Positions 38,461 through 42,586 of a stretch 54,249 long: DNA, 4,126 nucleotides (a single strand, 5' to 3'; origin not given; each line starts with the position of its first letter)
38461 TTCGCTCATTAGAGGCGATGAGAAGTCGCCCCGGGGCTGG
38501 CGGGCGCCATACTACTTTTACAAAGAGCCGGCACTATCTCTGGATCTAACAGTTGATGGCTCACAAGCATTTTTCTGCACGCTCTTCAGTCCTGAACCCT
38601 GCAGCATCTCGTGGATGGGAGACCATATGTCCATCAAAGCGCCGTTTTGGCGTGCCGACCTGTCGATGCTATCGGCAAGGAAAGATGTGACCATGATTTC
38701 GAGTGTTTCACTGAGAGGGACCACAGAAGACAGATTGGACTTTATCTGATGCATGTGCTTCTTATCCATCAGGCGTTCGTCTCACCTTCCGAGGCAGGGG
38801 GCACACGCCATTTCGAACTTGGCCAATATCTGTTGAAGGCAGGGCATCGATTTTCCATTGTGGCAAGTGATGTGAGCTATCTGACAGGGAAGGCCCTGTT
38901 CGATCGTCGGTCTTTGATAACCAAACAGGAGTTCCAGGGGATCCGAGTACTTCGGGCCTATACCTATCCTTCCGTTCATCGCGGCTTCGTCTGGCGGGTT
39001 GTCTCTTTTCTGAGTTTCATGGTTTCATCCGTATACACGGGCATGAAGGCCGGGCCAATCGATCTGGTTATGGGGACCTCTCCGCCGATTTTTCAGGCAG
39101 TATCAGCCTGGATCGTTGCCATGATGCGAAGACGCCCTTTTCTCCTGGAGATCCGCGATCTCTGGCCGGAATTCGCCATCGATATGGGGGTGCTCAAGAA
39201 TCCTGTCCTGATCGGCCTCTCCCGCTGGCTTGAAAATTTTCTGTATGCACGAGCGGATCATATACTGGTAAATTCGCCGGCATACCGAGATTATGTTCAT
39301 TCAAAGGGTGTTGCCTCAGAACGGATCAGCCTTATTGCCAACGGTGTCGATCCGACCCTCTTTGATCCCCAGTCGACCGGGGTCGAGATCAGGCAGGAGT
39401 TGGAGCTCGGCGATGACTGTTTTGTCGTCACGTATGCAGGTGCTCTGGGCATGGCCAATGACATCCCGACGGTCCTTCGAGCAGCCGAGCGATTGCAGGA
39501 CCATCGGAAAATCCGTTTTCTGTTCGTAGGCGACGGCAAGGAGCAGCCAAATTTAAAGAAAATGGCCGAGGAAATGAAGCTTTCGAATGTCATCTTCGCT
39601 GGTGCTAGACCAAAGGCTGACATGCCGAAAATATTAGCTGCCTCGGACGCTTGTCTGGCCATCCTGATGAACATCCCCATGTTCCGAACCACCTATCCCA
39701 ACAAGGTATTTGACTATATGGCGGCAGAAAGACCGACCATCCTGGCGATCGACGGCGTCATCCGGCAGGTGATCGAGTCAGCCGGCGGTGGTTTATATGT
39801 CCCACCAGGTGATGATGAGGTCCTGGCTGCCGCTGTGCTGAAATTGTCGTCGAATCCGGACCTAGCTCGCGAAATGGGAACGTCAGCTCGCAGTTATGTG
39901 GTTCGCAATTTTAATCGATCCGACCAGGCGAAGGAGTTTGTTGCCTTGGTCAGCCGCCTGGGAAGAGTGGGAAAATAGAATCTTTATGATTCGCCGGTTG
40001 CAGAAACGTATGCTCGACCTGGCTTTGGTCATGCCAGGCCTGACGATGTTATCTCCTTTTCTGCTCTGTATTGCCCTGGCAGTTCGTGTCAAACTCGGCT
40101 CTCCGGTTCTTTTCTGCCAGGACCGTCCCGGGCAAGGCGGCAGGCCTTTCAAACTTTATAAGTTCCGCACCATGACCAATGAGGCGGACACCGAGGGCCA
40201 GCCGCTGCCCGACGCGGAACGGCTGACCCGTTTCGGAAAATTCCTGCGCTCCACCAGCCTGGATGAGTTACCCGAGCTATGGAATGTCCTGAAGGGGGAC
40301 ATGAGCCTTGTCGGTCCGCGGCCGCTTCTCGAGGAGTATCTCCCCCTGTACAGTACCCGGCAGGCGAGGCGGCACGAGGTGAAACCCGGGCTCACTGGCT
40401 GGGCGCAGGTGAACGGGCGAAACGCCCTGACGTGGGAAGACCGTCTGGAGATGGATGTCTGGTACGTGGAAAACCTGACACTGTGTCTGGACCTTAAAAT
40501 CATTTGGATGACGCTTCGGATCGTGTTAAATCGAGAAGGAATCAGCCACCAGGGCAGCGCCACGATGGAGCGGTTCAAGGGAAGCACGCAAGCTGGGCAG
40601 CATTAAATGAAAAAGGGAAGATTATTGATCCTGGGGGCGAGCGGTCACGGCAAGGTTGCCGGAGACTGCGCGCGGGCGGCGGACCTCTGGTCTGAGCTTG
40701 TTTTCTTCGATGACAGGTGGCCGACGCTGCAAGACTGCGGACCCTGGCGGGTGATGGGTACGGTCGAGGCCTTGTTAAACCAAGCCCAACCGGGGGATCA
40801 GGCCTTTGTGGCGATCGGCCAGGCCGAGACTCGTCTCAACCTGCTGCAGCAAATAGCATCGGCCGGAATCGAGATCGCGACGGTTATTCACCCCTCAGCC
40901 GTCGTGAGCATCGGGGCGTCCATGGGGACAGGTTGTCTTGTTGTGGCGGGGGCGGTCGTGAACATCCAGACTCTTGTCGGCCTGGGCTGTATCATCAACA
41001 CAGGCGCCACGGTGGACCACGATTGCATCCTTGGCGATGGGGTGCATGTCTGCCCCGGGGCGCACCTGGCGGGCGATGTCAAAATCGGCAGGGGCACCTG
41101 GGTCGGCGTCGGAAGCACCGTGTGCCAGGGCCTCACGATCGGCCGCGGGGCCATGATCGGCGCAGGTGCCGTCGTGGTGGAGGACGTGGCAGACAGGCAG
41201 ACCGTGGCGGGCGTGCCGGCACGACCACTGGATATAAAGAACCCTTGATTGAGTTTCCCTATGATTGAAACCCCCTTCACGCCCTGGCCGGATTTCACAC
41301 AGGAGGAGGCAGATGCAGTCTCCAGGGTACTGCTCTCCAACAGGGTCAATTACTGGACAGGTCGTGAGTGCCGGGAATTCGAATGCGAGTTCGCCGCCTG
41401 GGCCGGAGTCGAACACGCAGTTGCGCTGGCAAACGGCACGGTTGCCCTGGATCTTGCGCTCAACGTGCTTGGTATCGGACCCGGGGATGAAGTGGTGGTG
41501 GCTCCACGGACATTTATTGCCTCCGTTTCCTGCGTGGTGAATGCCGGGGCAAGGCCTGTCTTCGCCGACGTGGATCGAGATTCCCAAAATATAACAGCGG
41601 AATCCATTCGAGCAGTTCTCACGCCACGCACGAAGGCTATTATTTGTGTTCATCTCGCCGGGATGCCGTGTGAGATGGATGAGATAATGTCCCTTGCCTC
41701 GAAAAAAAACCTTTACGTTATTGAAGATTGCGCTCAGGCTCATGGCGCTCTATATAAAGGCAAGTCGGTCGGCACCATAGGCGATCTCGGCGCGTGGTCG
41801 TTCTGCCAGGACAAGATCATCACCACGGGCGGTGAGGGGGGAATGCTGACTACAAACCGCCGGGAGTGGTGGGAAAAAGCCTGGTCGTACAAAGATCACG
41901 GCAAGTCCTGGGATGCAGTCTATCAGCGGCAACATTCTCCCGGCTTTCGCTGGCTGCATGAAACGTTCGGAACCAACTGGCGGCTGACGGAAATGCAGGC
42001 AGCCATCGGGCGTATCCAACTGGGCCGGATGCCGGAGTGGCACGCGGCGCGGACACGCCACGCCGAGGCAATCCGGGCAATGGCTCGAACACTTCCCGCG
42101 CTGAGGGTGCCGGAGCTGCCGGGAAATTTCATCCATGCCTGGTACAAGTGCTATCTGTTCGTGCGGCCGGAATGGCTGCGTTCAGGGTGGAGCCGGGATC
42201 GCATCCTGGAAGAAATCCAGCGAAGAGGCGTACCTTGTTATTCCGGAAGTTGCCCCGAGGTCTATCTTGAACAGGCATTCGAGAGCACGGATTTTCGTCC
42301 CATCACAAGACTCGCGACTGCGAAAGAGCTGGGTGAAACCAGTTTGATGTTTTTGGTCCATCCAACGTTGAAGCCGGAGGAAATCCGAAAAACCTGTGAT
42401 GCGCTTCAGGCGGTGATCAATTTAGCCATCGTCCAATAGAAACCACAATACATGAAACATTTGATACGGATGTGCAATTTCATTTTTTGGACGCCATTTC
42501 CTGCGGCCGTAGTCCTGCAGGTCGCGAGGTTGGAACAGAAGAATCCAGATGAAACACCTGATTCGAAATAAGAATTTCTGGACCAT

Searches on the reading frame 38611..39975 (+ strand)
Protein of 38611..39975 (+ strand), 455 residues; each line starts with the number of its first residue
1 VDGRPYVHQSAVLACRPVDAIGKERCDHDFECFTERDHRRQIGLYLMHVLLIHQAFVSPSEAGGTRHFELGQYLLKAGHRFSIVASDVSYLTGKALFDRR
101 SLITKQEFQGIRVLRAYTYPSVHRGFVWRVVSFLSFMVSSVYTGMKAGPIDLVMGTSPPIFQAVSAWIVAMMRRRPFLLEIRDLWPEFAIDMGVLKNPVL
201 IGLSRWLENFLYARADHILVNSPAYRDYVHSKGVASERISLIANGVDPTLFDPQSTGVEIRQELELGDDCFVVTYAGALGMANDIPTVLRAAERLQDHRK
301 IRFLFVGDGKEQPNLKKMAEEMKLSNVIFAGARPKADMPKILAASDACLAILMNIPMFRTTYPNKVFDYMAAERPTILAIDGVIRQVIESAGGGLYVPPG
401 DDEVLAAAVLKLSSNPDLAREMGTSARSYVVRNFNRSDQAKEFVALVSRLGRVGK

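Call 8: search_protein_families(library=pfam, proteins=[window:38611-39975:+], max_evalue=0.001)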
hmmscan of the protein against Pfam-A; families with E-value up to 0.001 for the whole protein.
window:38611-39975:+ (455 aa): 5 families
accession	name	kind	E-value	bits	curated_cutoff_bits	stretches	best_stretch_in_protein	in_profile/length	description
PF00534.26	Glycos_transf_1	-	2.2e-19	70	26.4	1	259-428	4-171/172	Glycosyl transferases group 1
PF13692.12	Glyco_trans_1_4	-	5.2e-19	69.4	27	1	272-415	3-142/142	Glycosyl transferases group 1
PF13579.12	Glyco_trans_4_4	-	3.5e-15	57.1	29.7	1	69-245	9-158/158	Glycosyl transferase 4-like domain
PF13439.12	Glyco_transf_4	-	7.8e-13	49.2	28.5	1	68-249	9-169/170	Glycosyltransferase Family 4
PF13524.12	Glyco_trans_1_2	-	8.1e-06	26.3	25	1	291-443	8-142/144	Glycosyl transferase-like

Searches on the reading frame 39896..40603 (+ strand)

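Call 8: search_protein_families(library=pfam, proteins=[window:39896-40603:+], max_evalue=0.001)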
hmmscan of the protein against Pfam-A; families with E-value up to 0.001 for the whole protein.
window:39896-40603:+ (236 aa): 1 family
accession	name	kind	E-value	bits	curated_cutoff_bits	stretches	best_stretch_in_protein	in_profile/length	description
PF02397.22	Bac_transf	-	7.4e-66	221.5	27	1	37-211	1-178/179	Bacterial sugar transferase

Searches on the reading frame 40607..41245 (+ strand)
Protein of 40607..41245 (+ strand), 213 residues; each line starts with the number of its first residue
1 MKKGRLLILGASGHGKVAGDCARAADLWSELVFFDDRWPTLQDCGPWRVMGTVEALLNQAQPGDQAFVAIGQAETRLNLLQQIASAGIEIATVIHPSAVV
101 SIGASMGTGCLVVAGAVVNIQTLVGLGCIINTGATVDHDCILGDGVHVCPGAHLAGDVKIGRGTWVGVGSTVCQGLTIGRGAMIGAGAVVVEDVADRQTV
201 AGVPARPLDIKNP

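Call 8: search_protein_families(library=pfam, proteins=[window:40607-41245:+], max_evalue=0.001)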
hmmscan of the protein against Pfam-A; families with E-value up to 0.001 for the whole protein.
window:40607-41245:+ (213 aa): 4 families
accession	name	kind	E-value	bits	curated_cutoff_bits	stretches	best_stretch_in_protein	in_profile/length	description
PF17836.7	PglD_N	-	8.5e-17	61.9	23.4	1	5-82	1-77/78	PglD N-terminal domain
PF00132.30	Hexapep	-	6.2e-12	45.1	27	2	157-190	1-34/36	Bacterial transferase hexapeptide (six repeats)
PF25084.1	LbH_EIF2B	-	9.5e-05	22.8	54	1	105-194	11-97/105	EIF2B subunit epsilon LbH domain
PF14602.12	Hexapep_2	-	0.00034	20.7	27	1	158-190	2-32/34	Hexapeptide repeat of succinyl-transferase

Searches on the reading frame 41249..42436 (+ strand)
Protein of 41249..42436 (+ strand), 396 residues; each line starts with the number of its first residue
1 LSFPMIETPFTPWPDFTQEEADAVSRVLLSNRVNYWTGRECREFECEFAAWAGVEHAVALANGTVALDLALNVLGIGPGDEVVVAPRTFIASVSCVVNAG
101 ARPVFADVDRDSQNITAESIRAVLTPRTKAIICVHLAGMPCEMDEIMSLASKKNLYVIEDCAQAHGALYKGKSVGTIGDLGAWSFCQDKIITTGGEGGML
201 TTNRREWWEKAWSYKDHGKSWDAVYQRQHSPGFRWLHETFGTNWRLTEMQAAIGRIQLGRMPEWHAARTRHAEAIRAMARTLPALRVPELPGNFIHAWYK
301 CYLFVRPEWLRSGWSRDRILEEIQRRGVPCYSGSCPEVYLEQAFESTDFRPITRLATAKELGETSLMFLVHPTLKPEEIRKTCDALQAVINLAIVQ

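Call 8: search_protein_families(library=pfam, proteins=[window:41249-42436:+], max_evalue=0.001)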
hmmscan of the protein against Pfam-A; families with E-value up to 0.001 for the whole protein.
window:41249-42436:+ (396 aa): 3 families
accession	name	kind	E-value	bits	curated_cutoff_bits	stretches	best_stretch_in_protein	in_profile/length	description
PF01041.23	DegT_DnrJ_EryC1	-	4.5e-93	312.8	19.8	1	16-387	3-360/360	DegT/DnrJ/EryC1/StrS aminotransferase family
PF00155.27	Aminotran_1_2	-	9.1e-06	25.5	19.7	1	30-166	33-191/361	Aminotransferase class I and II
PF01212.27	Beta_elim_lyase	-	0.00024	21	27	1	35-168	28-176/288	Beta-eliminating lyase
